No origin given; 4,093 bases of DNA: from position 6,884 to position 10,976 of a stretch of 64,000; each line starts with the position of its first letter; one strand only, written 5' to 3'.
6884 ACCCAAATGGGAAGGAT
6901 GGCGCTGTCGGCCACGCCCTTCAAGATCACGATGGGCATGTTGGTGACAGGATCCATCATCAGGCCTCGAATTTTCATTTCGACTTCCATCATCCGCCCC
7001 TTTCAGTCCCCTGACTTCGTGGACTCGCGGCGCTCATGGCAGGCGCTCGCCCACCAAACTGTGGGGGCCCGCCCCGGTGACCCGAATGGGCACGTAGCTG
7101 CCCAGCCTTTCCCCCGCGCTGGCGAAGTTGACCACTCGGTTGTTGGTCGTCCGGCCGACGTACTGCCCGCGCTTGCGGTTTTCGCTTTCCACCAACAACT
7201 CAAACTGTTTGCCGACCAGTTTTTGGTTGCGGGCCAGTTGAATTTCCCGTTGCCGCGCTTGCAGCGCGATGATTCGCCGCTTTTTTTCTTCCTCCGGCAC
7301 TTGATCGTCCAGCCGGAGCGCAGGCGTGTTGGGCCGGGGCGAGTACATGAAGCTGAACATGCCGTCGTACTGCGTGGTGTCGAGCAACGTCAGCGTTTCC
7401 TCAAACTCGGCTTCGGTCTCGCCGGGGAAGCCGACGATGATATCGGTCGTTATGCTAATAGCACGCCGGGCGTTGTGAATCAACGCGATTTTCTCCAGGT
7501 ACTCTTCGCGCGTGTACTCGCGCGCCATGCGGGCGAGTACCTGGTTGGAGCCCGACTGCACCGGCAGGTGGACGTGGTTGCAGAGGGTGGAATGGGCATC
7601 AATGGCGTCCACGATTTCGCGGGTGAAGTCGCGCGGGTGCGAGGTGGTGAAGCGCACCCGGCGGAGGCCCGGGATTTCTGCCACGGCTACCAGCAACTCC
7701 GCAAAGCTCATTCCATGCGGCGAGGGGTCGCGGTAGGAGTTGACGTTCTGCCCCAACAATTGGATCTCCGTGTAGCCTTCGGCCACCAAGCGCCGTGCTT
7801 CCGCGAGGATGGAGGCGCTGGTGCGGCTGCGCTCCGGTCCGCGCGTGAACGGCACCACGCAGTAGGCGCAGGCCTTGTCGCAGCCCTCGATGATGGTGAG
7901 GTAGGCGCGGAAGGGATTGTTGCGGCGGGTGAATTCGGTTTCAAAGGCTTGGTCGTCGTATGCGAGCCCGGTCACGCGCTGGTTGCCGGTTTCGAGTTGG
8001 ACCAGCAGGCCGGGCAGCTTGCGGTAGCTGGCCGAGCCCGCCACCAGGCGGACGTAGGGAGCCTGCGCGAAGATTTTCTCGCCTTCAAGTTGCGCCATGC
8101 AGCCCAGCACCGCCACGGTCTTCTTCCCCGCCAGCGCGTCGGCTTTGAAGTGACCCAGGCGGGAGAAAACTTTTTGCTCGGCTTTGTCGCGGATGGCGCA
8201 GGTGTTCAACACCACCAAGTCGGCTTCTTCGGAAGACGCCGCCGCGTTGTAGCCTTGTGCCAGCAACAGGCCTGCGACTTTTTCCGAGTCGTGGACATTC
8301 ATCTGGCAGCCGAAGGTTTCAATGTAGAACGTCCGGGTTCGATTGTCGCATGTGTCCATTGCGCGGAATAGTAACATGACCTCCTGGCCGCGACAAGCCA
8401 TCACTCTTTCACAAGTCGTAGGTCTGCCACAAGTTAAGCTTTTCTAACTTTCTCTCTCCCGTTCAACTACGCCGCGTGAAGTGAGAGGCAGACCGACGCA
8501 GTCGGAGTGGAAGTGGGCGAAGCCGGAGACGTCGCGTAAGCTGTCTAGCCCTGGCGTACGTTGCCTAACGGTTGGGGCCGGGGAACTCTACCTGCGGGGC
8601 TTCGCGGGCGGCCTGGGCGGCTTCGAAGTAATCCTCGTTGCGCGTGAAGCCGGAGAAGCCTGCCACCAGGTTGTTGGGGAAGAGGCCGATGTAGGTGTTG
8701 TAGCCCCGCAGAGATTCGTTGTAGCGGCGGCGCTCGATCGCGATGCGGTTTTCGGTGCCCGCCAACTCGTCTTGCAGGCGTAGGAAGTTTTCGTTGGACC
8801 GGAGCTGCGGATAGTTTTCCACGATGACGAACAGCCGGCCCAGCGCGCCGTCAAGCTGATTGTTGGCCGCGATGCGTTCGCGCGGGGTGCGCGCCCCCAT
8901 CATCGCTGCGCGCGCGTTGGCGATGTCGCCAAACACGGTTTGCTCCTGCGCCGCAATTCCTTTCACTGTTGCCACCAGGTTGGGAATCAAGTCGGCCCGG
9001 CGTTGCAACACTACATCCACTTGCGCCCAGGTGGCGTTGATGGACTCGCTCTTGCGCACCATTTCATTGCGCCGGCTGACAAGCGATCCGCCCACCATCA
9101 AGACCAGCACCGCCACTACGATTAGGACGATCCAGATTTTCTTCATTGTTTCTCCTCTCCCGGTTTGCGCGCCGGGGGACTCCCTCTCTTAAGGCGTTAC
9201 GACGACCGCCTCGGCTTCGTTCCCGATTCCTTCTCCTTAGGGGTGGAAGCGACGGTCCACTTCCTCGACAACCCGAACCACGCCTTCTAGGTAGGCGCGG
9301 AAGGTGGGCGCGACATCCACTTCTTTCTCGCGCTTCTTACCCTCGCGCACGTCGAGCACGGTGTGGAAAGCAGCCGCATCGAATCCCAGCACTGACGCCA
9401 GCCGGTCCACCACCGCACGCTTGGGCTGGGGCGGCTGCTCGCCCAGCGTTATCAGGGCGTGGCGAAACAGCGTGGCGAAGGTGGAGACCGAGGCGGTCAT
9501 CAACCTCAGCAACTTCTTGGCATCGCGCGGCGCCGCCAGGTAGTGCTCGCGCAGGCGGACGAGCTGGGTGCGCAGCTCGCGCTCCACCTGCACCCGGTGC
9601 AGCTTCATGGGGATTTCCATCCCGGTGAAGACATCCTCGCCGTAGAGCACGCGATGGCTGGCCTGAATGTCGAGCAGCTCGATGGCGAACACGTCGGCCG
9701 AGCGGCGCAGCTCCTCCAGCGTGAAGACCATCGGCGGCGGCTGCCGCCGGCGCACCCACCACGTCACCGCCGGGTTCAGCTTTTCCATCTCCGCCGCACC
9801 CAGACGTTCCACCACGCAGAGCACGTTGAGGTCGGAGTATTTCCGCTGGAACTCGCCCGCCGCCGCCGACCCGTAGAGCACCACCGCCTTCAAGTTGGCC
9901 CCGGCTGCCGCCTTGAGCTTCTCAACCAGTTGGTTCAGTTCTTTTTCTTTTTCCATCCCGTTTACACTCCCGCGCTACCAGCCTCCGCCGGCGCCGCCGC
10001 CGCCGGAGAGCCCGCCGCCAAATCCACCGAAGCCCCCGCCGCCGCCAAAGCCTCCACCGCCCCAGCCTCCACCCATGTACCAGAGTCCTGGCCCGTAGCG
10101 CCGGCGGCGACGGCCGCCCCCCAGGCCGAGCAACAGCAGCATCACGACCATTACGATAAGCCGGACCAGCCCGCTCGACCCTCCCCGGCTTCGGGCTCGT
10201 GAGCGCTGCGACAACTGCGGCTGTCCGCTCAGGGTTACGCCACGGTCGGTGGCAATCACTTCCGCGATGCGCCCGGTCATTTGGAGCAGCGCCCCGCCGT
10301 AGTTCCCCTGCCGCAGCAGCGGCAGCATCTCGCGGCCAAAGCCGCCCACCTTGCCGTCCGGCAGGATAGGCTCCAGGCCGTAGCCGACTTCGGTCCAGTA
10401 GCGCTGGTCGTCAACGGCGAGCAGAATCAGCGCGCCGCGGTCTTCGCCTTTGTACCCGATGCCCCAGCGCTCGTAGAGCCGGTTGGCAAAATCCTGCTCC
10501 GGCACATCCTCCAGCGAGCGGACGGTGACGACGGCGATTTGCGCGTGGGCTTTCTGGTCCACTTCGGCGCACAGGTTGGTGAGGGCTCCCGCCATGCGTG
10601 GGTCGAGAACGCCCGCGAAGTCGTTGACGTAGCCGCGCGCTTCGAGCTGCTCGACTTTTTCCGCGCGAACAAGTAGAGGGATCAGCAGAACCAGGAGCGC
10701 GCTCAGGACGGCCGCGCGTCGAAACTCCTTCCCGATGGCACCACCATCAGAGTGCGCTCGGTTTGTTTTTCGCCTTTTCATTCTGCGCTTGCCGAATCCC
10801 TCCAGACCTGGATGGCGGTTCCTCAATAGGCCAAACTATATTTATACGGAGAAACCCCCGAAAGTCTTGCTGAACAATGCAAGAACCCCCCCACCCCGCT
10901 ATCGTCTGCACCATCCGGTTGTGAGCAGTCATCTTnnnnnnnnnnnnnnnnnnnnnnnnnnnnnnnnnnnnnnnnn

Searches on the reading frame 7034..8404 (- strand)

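Call 57: search_protein_families(library=pfam, proteins=[window:7034-8404:-], max_evalue=0.00001)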
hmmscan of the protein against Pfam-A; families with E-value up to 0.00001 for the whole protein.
window:7034-8404:- (456 aa): 3 families
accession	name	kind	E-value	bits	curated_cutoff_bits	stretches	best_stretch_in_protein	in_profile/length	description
PF00919.26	UPF0004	-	2.9e-31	107.8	27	1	26-123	2-98/98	Uncharacterized protein family UPF0004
PF04055.27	Radical_SAM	-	1.8e-27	97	29.5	1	170-341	2-166/166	Radical SAM superfamily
PF01938.26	TRAM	-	6.1e-09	36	21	1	394-453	1-59/61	TRAM domain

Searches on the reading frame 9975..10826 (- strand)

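Call 58: search_protein_families(library=pfam, proteins=[window:9975-10826:-], max_evalue=0.00001)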
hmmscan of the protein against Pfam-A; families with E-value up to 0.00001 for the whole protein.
window:9975-10826:- (283 aa): 1 family
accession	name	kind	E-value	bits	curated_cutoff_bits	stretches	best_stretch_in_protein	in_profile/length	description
PF04536.20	TPM_phosphatase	-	5.5e-34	117.3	22.1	1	67-189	1-124/125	TPM domain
